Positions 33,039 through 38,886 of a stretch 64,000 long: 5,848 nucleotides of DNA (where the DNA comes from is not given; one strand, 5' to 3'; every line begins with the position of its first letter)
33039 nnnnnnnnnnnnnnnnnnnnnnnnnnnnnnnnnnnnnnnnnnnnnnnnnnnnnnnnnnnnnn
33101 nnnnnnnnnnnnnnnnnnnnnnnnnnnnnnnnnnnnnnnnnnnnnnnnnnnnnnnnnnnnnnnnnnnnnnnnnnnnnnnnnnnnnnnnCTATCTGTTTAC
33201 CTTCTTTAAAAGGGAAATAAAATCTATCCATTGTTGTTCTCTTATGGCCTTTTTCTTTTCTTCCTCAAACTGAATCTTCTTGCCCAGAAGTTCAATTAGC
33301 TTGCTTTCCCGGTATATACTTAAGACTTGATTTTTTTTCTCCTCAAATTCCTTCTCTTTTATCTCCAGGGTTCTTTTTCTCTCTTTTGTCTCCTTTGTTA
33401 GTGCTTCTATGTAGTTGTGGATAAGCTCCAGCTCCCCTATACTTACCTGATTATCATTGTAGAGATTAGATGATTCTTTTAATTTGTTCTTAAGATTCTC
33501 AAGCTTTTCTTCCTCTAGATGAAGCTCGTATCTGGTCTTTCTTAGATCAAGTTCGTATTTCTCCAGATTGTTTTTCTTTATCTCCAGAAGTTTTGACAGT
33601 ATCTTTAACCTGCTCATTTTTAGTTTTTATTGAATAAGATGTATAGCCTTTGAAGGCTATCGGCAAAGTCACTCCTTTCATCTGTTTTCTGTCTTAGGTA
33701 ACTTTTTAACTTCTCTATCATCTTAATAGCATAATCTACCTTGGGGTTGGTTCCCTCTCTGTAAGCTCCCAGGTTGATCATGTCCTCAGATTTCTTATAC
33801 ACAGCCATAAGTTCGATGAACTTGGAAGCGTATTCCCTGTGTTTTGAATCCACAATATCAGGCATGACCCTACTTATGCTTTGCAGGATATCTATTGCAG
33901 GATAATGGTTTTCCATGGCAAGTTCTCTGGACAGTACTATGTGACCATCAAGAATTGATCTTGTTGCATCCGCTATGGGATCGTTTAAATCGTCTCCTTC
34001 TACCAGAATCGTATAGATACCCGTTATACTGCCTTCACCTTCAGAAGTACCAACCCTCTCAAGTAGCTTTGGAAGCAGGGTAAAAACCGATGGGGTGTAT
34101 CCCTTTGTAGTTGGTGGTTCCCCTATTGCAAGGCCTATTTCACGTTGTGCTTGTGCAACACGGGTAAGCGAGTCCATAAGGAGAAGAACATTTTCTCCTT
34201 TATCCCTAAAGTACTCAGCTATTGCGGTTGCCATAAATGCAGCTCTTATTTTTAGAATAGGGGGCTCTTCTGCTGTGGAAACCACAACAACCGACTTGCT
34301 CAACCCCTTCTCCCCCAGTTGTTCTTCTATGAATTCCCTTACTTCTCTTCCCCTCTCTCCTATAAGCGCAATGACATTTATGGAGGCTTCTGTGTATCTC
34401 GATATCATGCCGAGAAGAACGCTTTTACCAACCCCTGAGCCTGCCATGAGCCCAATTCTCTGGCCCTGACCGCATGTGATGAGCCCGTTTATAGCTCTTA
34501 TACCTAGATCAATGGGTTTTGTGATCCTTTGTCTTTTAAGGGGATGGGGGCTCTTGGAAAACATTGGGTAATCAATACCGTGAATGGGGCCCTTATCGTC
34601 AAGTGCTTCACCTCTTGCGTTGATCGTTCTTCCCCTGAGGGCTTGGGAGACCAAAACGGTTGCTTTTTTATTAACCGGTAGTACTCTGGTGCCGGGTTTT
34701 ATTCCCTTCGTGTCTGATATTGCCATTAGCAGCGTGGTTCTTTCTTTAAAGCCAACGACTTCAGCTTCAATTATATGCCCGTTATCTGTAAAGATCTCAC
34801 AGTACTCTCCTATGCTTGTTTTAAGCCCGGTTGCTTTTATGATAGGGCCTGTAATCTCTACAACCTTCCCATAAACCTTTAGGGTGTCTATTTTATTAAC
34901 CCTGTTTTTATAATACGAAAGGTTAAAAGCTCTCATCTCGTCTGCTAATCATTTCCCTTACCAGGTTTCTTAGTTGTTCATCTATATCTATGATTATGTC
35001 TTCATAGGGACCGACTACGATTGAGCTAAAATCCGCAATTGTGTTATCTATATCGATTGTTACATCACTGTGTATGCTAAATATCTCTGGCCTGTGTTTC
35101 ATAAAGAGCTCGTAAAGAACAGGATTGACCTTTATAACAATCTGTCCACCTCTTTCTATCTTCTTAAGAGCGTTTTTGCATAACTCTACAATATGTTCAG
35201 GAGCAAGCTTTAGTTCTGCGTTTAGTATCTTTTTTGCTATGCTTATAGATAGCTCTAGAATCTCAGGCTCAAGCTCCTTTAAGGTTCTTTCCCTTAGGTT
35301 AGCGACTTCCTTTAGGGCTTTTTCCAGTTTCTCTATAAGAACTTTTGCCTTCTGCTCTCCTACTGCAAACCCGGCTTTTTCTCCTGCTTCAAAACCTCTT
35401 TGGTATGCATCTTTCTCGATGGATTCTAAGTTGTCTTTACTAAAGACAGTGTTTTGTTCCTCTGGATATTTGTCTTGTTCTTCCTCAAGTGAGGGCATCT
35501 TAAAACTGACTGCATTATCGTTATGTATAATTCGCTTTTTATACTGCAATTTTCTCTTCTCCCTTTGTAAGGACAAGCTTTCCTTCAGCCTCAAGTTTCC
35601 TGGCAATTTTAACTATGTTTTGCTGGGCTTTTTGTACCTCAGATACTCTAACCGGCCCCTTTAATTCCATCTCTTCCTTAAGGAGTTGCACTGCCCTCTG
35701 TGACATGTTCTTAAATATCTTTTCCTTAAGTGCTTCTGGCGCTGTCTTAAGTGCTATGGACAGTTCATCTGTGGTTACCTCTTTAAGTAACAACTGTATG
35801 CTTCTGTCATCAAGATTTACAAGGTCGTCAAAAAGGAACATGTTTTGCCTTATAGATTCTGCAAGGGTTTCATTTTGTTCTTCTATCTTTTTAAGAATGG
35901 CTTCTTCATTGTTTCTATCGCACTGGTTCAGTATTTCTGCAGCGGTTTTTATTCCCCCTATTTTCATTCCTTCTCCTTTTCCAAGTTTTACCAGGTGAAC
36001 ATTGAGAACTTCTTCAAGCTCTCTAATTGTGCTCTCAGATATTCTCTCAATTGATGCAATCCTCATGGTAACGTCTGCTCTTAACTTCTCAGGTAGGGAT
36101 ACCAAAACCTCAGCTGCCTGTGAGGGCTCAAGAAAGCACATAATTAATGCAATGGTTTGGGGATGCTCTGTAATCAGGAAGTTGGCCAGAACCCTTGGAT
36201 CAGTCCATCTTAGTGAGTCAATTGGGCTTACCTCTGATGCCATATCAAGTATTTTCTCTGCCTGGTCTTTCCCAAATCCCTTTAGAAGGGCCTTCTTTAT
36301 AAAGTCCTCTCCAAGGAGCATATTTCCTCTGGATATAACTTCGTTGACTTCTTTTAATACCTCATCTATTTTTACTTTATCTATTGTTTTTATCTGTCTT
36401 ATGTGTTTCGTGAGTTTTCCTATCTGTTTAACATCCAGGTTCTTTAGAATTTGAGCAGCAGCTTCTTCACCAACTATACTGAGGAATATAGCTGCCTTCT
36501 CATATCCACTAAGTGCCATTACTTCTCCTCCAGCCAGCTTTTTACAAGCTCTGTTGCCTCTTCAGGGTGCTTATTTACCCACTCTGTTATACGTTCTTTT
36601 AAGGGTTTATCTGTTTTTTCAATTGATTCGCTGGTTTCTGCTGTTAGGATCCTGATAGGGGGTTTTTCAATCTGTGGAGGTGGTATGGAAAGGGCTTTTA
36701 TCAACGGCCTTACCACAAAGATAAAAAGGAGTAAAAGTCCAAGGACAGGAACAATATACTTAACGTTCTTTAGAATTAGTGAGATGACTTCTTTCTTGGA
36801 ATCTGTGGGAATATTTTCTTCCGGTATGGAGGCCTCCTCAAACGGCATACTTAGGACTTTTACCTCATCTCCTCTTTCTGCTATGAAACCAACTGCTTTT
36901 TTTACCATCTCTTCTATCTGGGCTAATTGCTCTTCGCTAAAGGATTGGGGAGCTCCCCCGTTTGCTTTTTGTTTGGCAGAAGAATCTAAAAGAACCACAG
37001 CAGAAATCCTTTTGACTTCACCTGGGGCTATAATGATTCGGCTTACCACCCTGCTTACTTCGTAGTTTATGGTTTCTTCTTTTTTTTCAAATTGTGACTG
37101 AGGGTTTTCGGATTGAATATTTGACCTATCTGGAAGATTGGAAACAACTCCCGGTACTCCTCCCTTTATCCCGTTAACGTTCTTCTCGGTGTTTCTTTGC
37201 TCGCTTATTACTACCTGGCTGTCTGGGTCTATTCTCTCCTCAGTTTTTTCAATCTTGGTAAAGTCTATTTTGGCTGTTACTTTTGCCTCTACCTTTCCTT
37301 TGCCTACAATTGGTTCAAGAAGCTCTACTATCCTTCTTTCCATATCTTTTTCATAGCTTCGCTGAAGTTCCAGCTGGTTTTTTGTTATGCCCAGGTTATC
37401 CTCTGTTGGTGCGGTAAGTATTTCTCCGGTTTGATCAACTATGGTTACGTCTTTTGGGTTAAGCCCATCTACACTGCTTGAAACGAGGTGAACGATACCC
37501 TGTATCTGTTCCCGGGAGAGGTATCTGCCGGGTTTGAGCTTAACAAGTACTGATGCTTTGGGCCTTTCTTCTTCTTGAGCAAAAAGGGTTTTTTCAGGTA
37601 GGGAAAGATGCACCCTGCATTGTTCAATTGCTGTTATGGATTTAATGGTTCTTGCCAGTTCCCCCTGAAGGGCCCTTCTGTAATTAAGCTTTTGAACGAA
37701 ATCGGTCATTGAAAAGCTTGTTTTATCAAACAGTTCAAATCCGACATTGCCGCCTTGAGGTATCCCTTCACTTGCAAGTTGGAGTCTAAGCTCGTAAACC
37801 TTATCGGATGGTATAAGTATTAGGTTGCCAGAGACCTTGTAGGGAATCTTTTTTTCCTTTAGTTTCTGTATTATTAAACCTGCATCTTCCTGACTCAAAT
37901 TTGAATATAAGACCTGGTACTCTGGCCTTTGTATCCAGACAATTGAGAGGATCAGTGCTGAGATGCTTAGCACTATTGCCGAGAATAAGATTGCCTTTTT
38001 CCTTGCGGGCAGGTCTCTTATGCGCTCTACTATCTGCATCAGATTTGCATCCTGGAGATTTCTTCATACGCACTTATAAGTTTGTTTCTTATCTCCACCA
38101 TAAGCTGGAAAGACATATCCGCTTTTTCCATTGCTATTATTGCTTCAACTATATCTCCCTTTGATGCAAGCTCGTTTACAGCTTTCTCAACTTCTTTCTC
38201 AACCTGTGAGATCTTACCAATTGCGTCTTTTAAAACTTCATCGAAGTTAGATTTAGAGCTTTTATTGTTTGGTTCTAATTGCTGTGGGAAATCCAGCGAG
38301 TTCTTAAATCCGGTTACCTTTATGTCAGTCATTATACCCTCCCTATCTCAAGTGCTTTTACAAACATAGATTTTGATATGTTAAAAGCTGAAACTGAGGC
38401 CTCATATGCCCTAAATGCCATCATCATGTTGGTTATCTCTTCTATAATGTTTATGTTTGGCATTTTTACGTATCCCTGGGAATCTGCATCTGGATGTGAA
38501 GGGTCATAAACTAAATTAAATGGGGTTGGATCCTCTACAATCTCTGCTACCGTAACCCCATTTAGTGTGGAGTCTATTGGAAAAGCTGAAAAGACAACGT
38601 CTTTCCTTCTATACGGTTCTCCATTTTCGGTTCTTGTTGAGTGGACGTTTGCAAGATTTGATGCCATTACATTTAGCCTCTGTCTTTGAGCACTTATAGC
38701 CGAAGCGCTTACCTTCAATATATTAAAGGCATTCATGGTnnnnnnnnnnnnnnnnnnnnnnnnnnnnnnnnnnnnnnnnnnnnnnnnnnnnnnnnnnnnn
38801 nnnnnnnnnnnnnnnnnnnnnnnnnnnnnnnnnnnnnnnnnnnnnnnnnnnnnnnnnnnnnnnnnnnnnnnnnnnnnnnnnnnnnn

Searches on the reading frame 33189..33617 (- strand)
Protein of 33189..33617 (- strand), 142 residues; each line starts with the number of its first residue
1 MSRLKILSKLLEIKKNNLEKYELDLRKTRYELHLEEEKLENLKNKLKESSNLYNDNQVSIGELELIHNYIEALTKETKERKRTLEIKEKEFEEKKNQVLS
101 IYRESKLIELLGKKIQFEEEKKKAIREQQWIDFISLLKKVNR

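Call 79: search_protein_families(library=pfam, max_evalue=0.000001, proteins=[window:33189-33617:-])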
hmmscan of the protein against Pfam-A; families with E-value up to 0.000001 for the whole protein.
window:33189-33617:- (142 aa): 1 family
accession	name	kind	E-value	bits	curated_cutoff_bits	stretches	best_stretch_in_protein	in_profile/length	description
PF02050.21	FliJ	-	8e-08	33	28.4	1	19-132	1-116/123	Flagellar FliJ protein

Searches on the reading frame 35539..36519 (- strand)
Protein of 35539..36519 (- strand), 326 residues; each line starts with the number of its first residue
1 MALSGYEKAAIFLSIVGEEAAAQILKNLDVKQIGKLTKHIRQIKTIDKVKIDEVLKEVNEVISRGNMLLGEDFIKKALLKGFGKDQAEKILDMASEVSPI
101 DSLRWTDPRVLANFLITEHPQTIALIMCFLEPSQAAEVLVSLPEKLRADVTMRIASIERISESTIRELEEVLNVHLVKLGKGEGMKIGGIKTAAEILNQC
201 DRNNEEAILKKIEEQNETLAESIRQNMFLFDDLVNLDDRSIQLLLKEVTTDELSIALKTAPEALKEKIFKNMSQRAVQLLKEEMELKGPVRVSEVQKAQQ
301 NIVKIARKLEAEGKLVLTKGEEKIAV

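Call 18: search_protein_families(library=pfam, max_evalue=0.00001, proteins=[window:35539-36519:-])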
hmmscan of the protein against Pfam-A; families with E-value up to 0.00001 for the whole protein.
window:35539-36519:- (326 aa): 3 families
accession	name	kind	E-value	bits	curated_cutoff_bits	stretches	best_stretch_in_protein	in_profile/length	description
PF01706.21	FliG_C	-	8e-42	142.3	23.3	1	211-317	2-108/108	FliG C-terminal domain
PF14842.11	FliG_N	-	1.5e-32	112.7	25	2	3-95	2-96/104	FliG N-terminal domain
PF14841.11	FliG_M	-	1.4e-29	102.6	25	1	108-179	1-72/76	FliG middle domain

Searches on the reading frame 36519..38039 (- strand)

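Call 18: search_protein_families(library=pfam, max_evalue=0.00001, proteins=[window:36519-38039:-])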
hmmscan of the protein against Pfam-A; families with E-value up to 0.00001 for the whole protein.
window:36519-38039:- (506 aa): 2 families
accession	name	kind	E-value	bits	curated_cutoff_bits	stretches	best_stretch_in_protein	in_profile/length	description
PF01514.23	YscJ_FliF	-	3.1e-71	239.4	24.4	1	37-209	2-178/179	Secretory protein of YscJ/FliF family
PF08345.17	YscJ_FliF_C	-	1.6e-44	152.3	23.8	1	241-400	1-147/147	Flagellar M-ring protein C-terminal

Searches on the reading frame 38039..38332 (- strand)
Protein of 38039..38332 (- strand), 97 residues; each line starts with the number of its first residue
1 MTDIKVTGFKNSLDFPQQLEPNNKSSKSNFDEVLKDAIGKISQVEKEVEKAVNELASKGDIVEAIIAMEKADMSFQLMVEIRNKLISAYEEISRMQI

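Call 71: search_protein_families(library=pfam, max_evalue=0.00001, proteins=[window:38039-38332:-])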
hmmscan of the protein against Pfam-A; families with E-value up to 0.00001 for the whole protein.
window:38039-38332:- (97 aa): 1 family
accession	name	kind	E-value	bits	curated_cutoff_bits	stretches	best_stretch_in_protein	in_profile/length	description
PF02049.23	FliE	-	3.7e-23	81.9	22.4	1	20-97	10-89/89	Flagellar hook-basal body complex protein FliE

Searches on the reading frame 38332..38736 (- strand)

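Call 18: search_protein_families(library=pfam, max_evalue=0.00001, proteins=[window:38332-38736:-])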
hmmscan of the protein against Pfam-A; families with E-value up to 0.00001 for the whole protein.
window:38332-38736:- (134 aa): 2 families
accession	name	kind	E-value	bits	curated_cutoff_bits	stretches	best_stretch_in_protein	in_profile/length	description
PF06429.18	Flg_bbr_C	-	1.2e-10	41.1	23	1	87-129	2-44/46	Flagellar basal body rod FlgEFG protein C-terminal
PF00460.25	Flg_bb_rod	-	1.3e-06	28.6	20.7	1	7-31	1-25/31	Flagella basal body rod protein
